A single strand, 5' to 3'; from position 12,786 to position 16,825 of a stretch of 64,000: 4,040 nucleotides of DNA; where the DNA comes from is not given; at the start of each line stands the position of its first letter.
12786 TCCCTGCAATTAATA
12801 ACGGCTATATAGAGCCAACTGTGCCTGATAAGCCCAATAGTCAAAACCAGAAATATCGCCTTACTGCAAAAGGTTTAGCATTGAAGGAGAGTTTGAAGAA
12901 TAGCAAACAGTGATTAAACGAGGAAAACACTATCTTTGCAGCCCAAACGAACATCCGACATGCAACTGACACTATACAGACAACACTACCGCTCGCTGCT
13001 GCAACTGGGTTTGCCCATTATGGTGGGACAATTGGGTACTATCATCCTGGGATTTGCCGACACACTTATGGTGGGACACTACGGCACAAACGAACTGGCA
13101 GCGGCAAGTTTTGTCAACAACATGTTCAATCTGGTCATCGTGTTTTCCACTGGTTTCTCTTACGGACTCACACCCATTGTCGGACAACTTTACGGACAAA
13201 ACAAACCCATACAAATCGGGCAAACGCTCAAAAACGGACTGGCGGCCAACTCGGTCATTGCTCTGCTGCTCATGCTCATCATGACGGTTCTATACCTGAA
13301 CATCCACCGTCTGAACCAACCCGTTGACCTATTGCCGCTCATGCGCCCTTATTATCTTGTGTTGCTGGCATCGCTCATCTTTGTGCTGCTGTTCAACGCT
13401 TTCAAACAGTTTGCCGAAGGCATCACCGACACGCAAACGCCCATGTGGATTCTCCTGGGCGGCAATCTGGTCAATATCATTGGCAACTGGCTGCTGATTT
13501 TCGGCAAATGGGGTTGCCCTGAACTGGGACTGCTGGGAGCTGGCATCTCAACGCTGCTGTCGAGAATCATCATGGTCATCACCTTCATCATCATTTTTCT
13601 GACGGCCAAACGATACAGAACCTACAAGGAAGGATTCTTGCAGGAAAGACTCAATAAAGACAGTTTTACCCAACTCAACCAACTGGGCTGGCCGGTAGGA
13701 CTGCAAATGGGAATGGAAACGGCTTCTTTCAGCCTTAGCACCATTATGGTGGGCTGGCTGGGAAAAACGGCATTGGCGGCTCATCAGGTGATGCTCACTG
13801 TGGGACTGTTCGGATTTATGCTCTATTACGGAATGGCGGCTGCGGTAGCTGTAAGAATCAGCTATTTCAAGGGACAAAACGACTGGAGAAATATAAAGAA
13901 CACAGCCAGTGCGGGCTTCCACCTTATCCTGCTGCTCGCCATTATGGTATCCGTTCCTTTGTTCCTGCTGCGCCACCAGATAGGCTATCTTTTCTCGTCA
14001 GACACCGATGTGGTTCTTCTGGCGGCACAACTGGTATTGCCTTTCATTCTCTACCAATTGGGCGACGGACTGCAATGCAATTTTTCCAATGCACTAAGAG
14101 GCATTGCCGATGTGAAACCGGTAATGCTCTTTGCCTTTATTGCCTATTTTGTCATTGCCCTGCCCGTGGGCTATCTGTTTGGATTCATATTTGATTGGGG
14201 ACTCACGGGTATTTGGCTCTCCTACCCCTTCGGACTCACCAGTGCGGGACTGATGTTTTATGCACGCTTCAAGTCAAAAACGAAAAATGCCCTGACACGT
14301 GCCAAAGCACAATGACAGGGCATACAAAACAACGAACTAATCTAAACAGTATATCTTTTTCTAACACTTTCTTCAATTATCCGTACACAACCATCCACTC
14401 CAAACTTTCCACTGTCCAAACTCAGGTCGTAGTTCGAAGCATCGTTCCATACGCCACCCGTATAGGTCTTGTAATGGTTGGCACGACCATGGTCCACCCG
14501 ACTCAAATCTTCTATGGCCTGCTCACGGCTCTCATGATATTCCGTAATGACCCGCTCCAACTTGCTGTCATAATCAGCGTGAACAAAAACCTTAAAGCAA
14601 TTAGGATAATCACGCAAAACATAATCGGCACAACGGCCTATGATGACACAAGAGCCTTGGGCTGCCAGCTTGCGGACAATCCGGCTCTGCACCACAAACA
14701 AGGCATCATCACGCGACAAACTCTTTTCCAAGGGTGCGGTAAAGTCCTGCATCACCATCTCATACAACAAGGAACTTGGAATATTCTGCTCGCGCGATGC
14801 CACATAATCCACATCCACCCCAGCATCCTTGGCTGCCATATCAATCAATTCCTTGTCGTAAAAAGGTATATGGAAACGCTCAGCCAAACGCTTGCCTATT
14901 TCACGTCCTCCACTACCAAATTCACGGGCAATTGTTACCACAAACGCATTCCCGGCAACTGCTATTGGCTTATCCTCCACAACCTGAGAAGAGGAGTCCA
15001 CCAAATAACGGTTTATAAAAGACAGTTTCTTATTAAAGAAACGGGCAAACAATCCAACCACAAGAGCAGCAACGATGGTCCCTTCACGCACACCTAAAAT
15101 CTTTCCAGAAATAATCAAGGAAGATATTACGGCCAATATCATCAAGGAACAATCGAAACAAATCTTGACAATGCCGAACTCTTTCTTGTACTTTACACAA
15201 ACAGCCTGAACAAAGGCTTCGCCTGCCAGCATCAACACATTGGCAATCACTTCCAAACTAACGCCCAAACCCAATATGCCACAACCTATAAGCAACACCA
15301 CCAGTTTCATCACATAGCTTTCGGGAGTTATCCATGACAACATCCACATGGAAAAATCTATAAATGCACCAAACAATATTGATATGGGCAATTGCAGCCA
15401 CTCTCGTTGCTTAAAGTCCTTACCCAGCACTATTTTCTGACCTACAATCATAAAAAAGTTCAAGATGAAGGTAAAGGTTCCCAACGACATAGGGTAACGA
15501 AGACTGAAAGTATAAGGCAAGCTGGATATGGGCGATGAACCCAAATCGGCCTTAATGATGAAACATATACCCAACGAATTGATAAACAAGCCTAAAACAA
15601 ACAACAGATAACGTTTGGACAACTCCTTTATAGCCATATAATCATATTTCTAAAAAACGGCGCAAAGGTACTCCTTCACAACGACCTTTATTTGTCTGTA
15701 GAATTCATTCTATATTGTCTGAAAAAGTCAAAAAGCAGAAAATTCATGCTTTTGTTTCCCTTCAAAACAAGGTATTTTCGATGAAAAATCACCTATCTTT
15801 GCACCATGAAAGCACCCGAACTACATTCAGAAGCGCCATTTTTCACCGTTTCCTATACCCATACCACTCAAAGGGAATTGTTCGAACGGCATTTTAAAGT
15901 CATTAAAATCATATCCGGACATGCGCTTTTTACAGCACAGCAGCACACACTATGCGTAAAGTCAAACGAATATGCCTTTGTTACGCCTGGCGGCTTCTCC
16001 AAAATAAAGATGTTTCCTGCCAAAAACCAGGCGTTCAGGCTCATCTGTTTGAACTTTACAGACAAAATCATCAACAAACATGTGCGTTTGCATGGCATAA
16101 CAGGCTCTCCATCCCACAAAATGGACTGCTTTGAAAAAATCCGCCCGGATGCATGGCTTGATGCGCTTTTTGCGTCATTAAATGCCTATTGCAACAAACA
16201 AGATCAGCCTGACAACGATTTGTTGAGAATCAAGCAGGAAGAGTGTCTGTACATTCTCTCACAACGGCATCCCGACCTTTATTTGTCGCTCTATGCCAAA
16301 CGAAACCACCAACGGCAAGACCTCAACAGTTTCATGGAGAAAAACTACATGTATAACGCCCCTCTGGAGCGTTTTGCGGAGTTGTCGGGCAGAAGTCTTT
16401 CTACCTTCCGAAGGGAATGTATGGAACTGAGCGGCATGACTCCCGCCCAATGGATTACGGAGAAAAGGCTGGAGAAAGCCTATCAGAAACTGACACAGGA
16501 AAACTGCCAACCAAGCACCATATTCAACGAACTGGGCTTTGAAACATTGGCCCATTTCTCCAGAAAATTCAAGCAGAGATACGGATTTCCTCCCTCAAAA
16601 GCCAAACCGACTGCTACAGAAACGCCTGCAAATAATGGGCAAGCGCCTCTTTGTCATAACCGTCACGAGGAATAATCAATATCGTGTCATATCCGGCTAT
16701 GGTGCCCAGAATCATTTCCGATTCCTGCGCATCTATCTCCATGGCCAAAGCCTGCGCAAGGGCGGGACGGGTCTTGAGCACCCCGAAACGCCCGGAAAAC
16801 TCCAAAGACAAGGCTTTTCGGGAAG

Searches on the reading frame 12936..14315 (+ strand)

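Call 23: search_protein_families(library=pfam, proteins=[window:12936-14315:+], max_evalue=0.001)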
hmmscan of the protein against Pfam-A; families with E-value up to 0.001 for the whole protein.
window:12936-14315:+ (459 aa): 1 family
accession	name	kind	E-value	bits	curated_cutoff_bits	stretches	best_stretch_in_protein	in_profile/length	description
PF01554.23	MatE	-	6.1e-60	202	24.9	2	253-414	1-161/161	MatE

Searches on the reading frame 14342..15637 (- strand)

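Call 23: search_protein_families(library=pfam, proteins=[window:14342-15637:-], max_evalue=0.001)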
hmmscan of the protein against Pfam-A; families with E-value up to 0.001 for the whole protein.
window:14342-15637:- (431 aa): 2 families
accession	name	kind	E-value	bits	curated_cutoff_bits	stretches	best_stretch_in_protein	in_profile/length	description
PF13189.12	Cytidylate_kin2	-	6.3e-53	180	28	1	233-410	1-175/176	Cytidylate kinase-like family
PF19700.5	DUF6198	-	2.4e-16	60.5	27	1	11-207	12-211/217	Family of unknown function (DUF6198)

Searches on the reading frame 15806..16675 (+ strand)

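Call 23: search_protein_families(library=pfam, proteins=[window:15806-16675:+], max_evalue=0.001)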
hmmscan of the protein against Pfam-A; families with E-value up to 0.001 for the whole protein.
window:15806-16675:+ (289 aa): 3 families
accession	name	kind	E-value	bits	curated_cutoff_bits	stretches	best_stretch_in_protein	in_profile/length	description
PF12833.13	HTH_18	-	7.6e-17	61.8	33.6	1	191-265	2-76/80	Helix-turn-helix domain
PF22200.2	ExsA_N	-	2.1e-13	51.3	27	1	32-154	3-127/136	ExsA N-terminal regulatory domain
PF00165.29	HTH_AraC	-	7.4e-08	32.8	26.6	0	177-218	1-42/42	Bacterial regulatory helix-turn-helix proteins, AraC family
